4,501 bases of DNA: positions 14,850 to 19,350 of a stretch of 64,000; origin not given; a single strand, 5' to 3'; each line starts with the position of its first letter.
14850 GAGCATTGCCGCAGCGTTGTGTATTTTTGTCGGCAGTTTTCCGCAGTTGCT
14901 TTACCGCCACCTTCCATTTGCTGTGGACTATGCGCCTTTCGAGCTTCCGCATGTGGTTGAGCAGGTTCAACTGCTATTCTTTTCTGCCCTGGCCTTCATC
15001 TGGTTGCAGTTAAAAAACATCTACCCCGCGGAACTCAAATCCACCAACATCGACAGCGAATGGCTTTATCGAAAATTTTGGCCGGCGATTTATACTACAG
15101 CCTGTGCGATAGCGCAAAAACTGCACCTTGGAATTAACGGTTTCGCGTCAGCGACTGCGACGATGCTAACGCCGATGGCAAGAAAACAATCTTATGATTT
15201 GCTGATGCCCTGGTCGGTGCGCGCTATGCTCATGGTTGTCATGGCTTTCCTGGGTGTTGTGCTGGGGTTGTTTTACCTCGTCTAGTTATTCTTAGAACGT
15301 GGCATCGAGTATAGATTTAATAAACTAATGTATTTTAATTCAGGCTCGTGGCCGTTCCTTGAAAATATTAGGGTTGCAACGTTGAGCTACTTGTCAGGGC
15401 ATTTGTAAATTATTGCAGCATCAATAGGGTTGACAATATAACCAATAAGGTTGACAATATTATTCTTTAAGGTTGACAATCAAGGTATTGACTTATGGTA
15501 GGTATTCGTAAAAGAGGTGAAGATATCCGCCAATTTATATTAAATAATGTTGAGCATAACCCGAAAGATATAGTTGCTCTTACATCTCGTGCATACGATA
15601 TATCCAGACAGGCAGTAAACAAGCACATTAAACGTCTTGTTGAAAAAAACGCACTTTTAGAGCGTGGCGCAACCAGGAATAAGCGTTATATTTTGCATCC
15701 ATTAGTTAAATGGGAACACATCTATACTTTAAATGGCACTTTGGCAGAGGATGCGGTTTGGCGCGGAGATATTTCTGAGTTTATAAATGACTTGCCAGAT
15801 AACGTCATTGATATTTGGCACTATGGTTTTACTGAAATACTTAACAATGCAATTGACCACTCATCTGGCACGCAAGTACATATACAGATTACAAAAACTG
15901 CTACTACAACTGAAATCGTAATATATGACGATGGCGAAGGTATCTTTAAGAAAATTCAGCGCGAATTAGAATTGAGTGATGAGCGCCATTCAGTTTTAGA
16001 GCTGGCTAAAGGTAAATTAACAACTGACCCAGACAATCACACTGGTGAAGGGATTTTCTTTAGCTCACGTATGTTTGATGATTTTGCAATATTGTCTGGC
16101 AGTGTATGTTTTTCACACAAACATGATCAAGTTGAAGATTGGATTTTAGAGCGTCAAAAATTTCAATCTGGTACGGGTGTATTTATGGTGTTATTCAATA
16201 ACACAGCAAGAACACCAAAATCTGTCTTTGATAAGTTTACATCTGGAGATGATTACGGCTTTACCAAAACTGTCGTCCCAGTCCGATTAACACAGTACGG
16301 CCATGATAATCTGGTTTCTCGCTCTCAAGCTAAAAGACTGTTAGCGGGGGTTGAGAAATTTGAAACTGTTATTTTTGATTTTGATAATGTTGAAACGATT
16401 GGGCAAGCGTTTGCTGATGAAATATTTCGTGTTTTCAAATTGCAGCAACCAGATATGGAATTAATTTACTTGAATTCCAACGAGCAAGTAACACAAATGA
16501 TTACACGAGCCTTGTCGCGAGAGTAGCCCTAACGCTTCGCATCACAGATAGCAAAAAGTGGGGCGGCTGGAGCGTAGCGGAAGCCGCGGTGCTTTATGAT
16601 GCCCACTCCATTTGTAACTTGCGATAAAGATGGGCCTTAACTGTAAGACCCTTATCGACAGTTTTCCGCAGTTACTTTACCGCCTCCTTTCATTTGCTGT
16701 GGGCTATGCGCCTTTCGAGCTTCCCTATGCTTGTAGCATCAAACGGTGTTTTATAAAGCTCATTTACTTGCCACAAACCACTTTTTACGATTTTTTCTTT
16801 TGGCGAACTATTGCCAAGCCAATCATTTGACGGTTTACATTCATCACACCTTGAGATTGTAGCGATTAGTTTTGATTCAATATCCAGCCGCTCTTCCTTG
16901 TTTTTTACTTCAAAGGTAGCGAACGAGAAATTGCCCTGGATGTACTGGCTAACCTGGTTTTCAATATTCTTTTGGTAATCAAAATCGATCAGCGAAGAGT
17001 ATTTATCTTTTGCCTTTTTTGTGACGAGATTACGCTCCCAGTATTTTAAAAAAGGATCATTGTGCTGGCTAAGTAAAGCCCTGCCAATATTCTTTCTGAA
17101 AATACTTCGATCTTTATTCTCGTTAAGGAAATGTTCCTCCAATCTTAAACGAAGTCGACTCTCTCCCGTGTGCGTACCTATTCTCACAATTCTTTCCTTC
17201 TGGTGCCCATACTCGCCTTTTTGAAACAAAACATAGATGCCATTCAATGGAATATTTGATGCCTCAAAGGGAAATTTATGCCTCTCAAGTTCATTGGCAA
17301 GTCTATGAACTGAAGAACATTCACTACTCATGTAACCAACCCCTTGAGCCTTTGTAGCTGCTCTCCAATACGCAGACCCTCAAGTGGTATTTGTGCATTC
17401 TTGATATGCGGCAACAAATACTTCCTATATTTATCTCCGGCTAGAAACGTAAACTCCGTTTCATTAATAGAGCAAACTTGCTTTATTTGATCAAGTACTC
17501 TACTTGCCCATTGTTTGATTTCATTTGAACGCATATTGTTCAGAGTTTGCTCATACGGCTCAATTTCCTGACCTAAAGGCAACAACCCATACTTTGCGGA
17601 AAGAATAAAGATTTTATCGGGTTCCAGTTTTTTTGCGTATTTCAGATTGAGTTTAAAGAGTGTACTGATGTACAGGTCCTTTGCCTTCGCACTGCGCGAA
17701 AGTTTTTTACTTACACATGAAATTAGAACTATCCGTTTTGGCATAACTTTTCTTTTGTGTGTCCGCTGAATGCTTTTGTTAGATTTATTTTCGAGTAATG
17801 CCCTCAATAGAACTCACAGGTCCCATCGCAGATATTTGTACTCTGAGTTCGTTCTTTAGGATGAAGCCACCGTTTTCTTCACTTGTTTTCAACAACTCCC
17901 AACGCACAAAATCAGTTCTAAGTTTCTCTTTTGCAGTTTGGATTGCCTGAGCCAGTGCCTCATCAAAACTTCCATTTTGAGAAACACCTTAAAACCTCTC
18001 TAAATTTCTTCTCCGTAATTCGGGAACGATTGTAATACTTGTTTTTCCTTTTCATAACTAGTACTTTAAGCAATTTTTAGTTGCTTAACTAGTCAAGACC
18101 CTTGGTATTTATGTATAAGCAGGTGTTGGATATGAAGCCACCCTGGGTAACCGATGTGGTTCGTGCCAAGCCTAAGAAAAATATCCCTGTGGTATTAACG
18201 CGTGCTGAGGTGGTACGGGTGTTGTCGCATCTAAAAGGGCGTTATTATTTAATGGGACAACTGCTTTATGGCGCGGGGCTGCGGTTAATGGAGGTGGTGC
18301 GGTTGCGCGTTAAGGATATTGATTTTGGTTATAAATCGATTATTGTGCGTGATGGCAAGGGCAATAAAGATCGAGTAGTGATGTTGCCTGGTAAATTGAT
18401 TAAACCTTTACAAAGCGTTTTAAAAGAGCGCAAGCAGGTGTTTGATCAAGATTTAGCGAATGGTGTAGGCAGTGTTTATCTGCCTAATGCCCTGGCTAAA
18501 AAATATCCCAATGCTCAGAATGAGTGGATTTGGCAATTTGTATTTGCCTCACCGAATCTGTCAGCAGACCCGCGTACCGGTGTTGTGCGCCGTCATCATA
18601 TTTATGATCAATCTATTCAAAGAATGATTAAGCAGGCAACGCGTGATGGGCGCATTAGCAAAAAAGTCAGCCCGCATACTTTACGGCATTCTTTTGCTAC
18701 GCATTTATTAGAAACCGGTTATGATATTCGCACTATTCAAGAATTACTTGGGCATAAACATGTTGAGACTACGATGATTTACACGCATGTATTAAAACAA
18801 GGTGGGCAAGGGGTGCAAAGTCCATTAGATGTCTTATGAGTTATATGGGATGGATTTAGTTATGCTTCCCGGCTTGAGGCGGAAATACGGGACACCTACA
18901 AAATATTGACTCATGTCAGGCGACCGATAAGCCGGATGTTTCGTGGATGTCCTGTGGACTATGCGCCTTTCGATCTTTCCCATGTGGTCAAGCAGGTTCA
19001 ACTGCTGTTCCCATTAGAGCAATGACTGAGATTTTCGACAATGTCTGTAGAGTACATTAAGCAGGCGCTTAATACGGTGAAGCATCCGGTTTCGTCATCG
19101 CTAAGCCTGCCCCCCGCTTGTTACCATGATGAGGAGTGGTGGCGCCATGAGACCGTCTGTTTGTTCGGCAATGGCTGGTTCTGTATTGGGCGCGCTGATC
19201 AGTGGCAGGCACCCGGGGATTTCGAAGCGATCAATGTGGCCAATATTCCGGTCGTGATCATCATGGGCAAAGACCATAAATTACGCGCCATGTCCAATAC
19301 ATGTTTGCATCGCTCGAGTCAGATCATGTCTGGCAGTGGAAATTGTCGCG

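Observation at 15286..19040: AT-rich mosaic island after the mrp cluster, built around a decapitated integron integrase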

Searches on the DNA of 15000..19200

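Call 87: search_rna_families(source=window, start=15000, end=19200, threshold=evalue, max_evalue=1)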
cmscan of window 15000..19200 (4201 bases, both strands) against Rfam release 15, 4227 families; matches with E-value up to 1: 0.
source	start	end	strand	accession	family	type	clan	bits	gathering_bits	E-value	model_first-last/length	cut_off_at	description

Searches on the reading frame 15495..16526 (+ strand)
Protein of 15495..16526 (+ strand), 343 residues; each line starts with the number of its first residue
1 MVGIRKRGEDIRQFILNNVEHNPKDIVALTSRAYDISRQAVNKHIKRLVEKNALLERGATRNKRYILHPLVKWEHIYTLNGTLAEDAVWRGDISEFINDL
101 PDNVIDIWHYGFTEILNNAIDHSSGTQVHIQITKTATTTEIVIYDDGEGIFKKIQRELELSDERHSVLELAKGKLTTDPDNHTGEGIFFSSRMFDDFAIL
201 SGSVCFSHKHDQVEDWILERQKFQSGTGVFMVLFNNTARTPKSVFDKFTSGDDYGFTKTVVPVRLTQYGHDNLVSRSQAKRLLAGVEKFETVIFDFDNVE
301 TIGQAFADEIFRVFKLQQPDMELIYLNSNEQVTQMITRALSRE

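Call 5: search_protein_families(library=pfam, proteins=[window:15495-16526:+], max_evalue=0.01)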
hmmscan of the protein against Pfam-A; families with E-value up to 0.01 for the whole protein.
window:15495-16526:+ (343 aa): 5 families
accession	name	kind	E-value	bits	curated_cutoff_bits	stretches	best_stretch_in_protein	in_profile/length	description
PF14213.11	DUF4325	-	7.5e-14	51.6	23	1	278-332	1-63/64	STAS-like domain of unknown function (DUF4325)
PF13581.12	HATPase_c_2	-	3.2e-08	34.1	27.4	1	98-199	22-114/127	Histidine kinase-like ATPase domain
PF02518.31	HATPase_c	-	1.2e-05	26.1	26.4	1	112-165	10-56/111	Histidine kinase-, DNA gyrase B-, and HSP90-like ATPase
PF13589.12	HATPase_c_3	-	0.00013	22.5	25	1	113-164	8-60/137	Histidine kinase-, DNA gyrase B-, and HSP90-like ATPase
PF03965.22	Penicillinase_R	-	0.0083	16.9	22.6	0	16-94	13-89/115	Penicillinase repressor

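Call 6: search_protein_families(library=ncbifam, proteins=[window:15495-16526:+], max_evalue=0.01)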
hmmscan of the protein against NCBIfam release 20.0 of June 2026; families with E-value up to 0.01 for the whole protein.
window:15495-16526:+ (343 aa): 5 families
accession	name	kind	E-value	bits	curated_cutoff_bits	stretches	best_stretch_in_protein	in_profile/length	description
NF033792.0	ActS_PrrB_HisK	equivalog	3e-05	23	350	1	108-154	312-357/423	ActS/PrrB/RegB family redox-sensitive histidine kinase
NF008184.0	PRK10935.1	equivalog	0.0023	16.6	553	1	116-157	480-522/565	nitrate/nitrite two-component system sensor histidine kinase NarQ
NF008649.0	PRK11644.1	equivalog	0.0024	16.7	408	1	113-153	418-458/499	signal transduction histidine-protein kinase/phosphatase UhpB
NF052443.1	SensHisKinMctS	equivalog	0.0092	14.4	700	0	113-154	365-406/457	two-component system sensor histidine kinase MctS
TIGR00122.1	birA_repr_reg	equivalog_domain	0.01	15.7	70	0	31-50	20-39/69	biotin operon repressor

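Call 28: search_protein_families(library=padloc, proteins=[window:15495-16526:+], max_evalue=0.1)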
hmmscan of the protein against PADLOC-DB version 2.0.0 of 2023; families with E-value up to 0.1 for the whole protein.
window:15495-16526:+ (343 aa): 3 families
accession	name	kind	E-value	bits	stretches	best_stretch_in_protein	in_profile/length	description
PDLC03963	SoFic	-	0.0054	14.2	1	17-72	300-356/361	-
PDLC01853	CARF3--CARF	-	0.027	12.1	1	7-64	139-194/209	-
PDLC01863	CARF3--CARF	-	0.033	11.9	1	15-66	124-173/182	-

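Call 29: search_protein_families(library=phrogs, proteins=[window:15495-16526:+], max_evalue=0.01)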
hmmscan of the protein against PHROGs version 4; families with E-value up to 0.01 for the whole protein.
window:15495-16526:+ (343 aa): 3 families
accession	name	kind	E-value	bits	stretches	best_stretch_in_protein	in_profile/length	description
phrog_3364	-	unknown function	1.3e-09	38.9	1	26-227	69-282/304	-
phrog_857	-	unknown function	0.0015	18.9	1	112-151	359-399/468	-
phrog_10912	-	other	0.007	15.3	1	112-154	859-903/970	kinase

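Call 48: find_homologous_proteins(query=window:15495-16526:+, max_evalue=0.00001)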
Query window:15495-16526:+ (343 aa): 7996 proteins with E <= 0.00001 among 8000 candidates; the best 120 are listed.
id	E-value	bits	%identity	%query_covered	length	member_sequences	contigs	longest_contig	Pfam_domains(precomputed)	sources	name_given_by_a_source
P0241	1.3e-227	772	100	100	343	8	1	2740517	PF14213.12,PF13581.13,PF02518.32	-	-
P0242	1.8e-207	706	92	100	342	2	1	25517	PF14213.12,PF13581.13,PF02518.32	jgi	-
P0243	5.7e-207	705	92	100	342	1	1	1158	PF14213.12,PF13581.13,PF02518.32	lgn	-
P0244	1.3e-206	703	92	100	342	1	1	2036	PF14213.12,PF13581.13,PF02518.32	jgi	-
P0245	3.9e-206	702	90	100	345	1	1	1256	PF14213.12,PF13581.13,PF02518.32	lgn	-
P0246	6.1e-206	701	91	100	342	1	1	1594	PF14213.12,PF13581.13,PF02518.32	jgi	jgi:anti-sigma regulatory factor (Ser/Thr protein kinase)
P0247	1.3e-205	700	91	100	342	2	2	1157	PF14213.12,PF13581.13,PF02518.32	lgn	-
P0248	4.4e-205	698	90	100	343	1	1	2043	PF14213.12,PF13581.13,PF02518.32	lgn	-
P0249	2.9e-204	696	91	100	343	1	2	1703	PF14213.12,PF13581.13,PF02518.32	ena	-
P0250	3.9e-202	689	89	100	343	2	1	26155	PF14213.12,PF13581.13,PF02518.32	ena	-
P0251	1.1e-200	684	89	100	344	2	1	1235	PF14213.12,PF13581.13,PF02518.32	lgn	-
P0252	2.8e-200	683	89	99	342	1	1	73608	PF14213.12,PF13581.13,PF02518.32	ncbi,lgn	-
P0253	4.0e-199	679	88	100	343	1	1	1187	PF14213.12,PF13581.13,PF02518.32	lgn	-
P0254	1.0e-198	677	89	100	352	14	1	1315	PF14213.12,PF13581.13,PF02518.32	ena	-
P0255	1.8e-198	677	89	100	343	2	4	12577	PF14213.12,PF13581.13,PF02518.32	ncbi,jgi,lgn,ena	-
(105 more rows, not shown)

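Call 49: find_encoding_contigs(protein=P0242, flank=6000, max_places=2)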
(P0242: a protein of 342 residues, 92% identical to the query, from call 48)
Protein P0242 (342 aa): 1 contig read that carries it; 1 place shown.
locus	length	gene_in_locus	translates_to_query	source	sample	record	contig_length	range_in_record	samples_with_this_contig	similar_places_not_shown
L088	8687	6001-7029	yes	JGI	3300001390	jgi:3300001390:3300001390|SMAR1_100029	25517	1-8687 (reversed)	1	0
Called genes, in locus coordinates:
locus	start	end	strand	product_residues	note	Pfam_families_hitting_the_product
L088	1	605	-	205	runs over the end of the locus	PF00484:Pro_CA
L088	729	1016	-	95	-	PF22277:EncFtn-like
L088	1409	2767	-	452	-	PF01266:DAO (faint), PF07992:Pyr_redox_2, PF13450:NAD_binding_8 (faint), PF13738:Pyr_redox_3 (weak), PF00070:Pyr_redox, PF02852:Pyr_redox_dim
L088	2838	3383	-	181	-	PF01161:PBP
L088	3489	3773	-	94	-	PF05016:ParE_toxin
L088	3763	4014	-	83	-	PF02604:PhdYeFM_antitox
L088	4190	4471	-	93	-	PF05016:ParE_toxin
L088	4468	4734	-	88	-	PF27535:RelB3_C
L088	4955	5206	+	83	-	PF02604:PhdYeFM_antitox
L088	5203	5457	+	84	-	PF06769:YoeB_toxin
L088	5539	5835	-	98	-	-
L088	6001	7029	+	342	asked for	PF13581:HATPase_c_2 (weak), PF02518:HATPase_c (weak), PF14213:DUF4325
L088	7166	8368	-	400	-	PF05222:AlaDh_PNT_N, PF01262:AlaDh_PNT_C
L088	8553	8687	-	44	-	?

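Call 50: find_encoding_contigs(protein=P0252, flank=6000, max_places=2)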
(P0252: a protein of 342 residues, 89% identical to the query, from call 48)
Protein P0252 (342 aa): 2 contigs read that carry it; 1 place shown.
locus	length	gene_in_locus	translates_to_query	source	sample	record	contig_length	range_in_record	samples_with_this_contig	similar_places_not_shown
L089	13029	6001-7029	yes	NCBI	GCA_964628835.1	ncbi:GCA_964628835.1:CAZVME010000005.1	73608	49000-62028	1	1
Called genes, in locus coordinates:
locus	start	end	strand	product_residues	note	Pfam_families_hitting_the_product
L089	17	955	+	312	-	PF00535:Glycos_transf_2, PF10111:Glyco_tranf_2_2, PF13641:Glyco_tranf_2_3 (weak)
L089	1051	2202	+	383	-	-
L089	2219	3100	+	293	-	PF04230:PS_pyruv_trans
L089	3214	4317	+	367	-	-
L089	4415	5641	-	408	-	PF08245:Mur_ligase_M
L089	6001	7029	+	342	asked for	PF13581:HATPase_c_2, PF02518:HATPase_c (weak), PF14213:DUF4325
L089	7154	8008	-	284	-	PF04542:Sigma70_r2, PF04545:Sigma70_r4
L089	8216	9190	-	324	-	PF18075:FtsX_ECD, PF02687:FtsX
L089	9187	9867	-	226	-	PF00005:ABC_tran, PF13304:AAA_21 (faint)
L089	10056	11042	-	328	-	PF02881:SRP54_N, PF06414:Zeta_toxin, PF00448:SRP54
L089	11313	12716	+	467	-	PF00675:Peptidase_M16, PF05193:Peptidase_M16_C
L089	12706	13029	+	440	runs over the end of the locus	PF00675:Peptidase_M16, PF05193:Peptidase_M16_C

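Call 83: predict_structure(alignment_id=A5)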
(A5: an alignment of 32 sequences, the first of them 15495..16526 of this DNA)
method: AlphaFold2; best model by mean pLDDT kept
length: 343 residues; sequences in the alignment: 32
mean_pLDDT: 77.8   pTM: 0.70
mean pLDDT of the five models: 77.8, 77.4, 68.4, 68.4, 65.3
residues with pLDDT >= 90: 93; 70-90: 164; 50-70: 55; < 50: 31
segments of 3 or more residues with pLDDT < 50: 173-191, 210-212, 250-255
pLDDT, mean of each block of 10 residues (from residue 1): 75 92 89 94 95 89 88 94 87 90 81 82 89 93 89 79 69 40 40 71 69 58 80 75 59 51 58 75 72 76 89 87 83 90 69
secondary structure, 60 per line:
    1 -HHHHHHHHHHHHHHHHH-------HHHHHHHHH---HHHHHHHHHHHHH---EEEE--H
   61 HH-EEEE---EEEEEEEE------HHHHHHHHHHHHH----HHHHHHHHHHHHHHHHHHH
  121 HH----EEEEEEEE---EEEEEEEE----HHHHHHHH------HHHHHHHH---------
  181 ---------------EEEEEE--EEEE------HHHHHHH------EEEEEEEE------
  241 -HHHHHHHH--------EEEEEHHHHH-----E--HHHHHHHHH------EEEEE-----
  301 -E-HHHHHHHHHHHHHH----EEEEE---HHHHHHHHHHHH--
elements in order: H2-18 H26-34 H38-50 E54-57 E64-67 E71-78 H85-97 H102-122 E127-134 E138-145 H150-157 H164-171 E196-201 E204-207 H214-220 E227-234 H242-249 E258-262 H263-267 H276-284 E291-295 H304-317 E322-326 H330-341

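Call 86: fold_search(model_id=the predicted structure, library=pdb)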
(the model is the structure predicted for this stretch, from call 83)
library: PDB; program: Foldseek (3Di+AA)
matches with E <= 10: 1302; with E <= 0.001: 5
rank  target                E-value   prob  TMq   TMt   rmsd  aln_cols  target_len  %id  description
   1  1l0o_A                7.6e-05  1.00  0.33  0.76   3.5       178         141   15  Crystal Structure of the Bacillus stearothermophilus Anti-Sigma Factor SpoIIAB with the Sporulation Sigma Factor Sigma (released 2002-04-03)
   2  1til_E                1.1e-04  1.00  0.34  0.78   3.3       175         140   15  Crystal Structures of the ADP and ATP bound forms of the Bacillus Anti-sigma factor SpoIIAB in complex with the Anti-a (released 2004-06-15)
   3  1th8_A                3.0e-04  1.00  0.31  0.74   3.7       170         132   14  Crystal Structures of the ADP and ATP bound forms of the Bacillus Anti-sigma factor SpoIIAB in complex with the Anti-a (released 2004-06-15)
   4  1tid_A                3.4e-04  1.00  0.33  0.76   3.3       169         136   14  Crystal Structures of the ADP and ATP bound forms of the Bacillus Anti-sigma factor SpoIIAB in complex with the Anti-a (released 2004-06-15)
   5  1tid_C                8.1e-04  1.00  0.32  0.77   3.3       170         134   16  Crystal Structures of the ADP and ATP bound forms of the Bacillus Anti-sigma factor SpoIIAB in complex with the Anti-a (released 2004-06-15)
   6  1thn_A                1.9e-03  1.00  0.32  0.76   3.4       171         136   16  Crystal Structures of the ADP and ATP bound forms of the Bacillus Anti-sigma factor SpoIIAB in complex with the Anti-a (released 2004-06-15)
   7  7ssj_A                4.1e-03  0.96  0.23  0.35  15.4       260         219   12  Crystal structure of the DesK-DesR complex in the phosphatase state (released 2022-11-16)
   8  7ssj_D                5.2e-03  0.90  0.21  0.31  15.4       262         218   12  Crystal structure of the DesK-DesR complex in the phosphatase state (released 2022-11-16)
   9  6m36_G                6.1e-03  1.00  0.27  0.81   3.3       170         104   13  The crystal structure of B. subtilis RsbV/RsbW complex in the monoclinic crystal form (released 2020-07-15)
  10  7ssj_C                8.7e-03  0.87  0.21  0.32  15.3       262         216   11  Crystal structure of the DesK-DesR complex in the phosphatase state (released 2022-11-16)
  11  6m36_A                9.7e-03  1.00  0.25  0.75   3.7       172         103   13  The crystal structure of B. subtilis RsbV/RsbW complex in the monoclinic crystal form (released 2020-07-15)
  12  5iul_A                1.1e-02  0.89  0.21  0.32  17.0       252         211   10  Crystal structure of the DesK-DesR complex in the phosphotransfer state with high Mg2+ (150 mM) and BeF3 (released 2016-12-21)
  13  6m37_A                1.2e-02  1.00  0.26  0.74   4.2       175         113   10  The crystal structure of B. subtilis RsbV/RsbW complex in the hexagonal crystal form (released 2020-07-15)
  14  9qih_B                1.3e-02  0.97  0.29  0.33  11.4       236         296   11  Structure of response regulator LvrC from Leptospira (released 2026-03-25)
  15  3gig_B                1.5e-02  0.93  0.22  0.36  17.5       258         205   10  Crystal structure of phosphorylated DesKC in complex with AMP-PCP (released 2009-09-15)
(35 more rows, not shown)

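Call 98: search_solved_structures(query=A5, max_evalue=1)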
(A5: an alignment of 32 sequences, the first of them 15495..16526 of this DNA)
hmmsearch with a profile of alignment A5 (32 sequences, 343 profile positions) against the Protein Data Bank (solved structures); distinct sequences matched with E-value up to 1: 7.
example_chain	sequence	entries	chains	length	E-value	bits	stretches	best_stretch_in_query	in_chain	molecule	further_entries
4gt8_A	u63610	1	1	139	0.037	16.4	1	100-171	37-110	Sensor protein vraS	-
3ehg_A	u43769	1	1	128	0.094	15.1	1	101-183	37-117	Sensor kinase (YocF protein)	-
3ehf_A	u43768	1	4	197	0.21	14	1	101-183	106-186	Sensor kinase (YocF protein)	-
3gie_A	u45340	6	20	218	0.23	13.8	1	101-183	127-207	Sensor histidine kinase desK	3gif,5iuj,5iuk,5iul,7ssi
3gig_A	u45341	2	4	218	0.25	13.7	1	101-183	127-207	Sensor histidine kinase desK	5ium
3ehh_A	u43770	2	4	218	0.26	13.7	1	101-183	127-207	Sensor kinase (YocF protein)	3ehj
7ssj_A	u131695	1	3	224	0.26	13.6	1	101-183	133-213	Sensor histidine kinase DesK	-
